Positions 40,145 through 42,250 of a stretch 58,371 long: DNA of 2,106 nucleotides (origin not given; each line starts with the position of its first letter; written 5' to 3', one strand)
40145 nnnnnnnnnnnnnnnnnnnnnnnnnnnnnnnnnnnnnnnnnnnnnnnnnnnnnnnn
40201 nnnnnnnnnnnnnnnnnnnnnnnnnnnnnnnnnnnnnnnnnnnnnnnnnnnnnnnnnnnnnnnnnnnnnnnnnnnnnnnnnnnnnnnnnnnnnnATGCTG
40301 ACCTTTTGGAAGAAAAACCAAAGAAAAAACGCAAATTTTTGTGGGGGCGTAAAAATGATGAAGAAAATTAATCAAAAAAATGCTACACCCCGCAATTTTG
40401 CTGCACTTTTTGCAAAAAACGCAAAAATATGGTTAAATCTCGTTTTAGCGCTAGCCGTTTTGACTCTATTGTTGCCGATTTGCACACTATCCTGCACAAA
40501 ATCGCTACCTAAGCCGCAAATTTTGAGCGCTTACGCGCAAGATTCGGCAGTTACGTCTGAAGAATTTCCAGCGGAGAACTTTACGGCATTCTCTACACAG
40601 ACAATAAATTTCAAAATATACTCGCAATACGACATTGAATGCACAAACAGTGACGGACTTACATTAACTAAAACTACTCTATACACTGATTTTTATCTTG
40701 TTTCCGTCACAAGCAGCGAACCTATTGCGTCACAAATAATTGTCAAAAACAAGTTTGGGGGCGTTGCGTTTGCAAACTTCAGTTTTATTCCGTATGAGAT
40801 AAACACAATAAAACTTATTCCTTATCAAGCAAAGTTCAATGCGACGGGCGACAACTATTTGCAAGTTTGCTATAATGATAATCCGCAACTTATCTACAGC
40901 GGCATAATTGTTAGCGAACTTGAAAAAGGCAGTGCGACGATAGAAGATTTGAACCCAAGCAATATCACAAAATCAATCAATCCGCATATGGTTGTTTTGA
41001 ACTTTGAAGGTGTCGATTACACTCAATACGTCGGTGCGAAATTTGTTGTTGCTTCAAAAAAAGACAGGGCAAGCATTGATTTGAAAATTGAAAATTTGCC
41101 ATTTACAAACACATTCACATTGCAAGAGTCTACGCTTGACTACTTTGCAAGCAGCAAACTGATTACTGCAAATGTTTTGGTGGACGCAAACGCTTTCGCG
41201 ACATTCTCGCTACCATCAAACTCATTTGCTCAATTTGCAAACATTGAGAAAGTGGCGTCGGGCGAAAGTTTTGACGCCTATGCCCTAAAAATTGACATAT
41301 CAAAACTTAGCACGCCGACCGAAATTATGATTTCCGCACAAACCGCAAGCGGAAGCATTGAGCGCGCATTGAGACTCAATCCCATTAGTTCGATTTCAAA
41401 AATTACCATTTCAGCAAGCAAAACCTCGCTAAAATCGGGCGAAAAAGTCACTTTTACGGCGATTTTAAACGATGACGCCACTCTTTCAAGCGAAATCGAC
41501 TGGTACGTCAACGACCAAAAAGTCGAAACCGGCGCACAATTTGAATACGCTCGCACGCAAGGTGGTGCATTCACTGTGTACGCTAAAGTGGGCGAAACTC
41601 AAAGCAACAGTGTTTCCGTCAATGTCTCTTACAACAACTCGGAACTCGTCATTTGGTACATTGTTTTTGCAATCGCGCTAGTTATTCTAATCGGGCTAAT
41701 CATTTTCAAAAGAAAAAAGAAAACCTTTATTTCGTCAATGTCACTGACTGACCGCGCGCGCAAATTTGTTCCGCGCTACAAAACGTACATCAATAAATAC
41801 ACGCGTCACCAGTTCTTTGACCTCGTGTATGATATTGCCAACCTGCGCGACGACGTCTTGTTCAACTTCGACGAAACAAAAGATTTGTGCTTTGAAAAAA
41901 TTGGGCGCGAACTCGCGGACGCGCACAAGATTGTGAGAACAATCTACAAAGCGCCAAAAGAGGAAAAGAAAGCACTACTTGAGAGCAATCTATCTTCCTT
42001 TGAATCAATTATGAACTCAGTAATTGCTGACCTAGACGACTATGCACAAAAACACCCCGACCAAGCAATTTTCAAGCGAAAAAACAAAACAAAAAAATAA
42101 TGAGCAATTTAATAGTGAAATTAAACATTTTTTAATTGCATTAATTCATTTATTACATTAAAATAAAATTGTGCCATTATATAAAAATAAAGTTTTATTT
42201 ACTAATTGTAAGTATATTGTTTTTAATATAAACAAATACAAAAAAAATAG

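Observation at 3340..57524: Dispersed mosaic family of intergenic repeats at nine loci (REP/BIME-like, unrecognised sequence)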

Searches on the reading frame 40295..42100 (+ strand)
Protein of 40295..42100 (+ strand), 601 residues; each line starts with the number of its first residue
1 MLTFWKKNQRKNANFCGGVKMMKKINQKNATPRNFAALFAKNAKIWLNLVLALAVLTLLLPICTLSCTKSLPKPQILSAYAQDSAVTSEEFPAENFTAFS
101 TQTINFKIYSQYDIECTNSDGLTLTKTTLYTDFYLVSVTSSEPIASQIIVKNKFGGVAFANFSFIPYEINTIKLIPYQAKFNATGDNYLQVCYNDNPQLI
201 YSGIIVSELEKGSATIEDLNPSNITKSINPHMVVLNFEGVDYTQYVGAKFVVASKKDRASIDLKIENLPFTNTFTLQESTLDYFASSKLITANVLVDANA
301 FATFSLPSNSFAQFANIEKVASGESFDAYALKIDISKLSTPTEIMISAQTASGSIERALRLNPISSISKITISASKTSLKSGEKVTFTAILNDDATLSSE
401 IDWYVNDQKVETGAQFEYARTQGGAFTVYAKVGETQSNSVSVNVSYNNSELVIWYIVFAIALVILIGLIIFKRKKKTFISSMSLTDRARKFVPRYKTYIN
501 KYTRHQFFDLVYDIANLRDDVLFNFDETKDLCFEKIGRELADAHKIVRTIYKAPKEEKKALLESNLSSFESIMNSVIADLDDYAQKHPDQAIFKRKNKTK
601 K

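Call 15: search_protein_families(library=pfam, proteins=[window:40295-42100:+])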
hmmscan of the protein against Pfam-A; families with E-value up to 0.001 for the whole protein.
window:40295-42100:+ (601 aa): 1 family
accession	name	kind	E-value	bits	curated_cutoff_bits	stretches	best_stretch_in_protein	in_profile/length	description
PF00801.26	PKD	-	0.00021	21.7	23.5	1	370-438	2-71/80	PKD domain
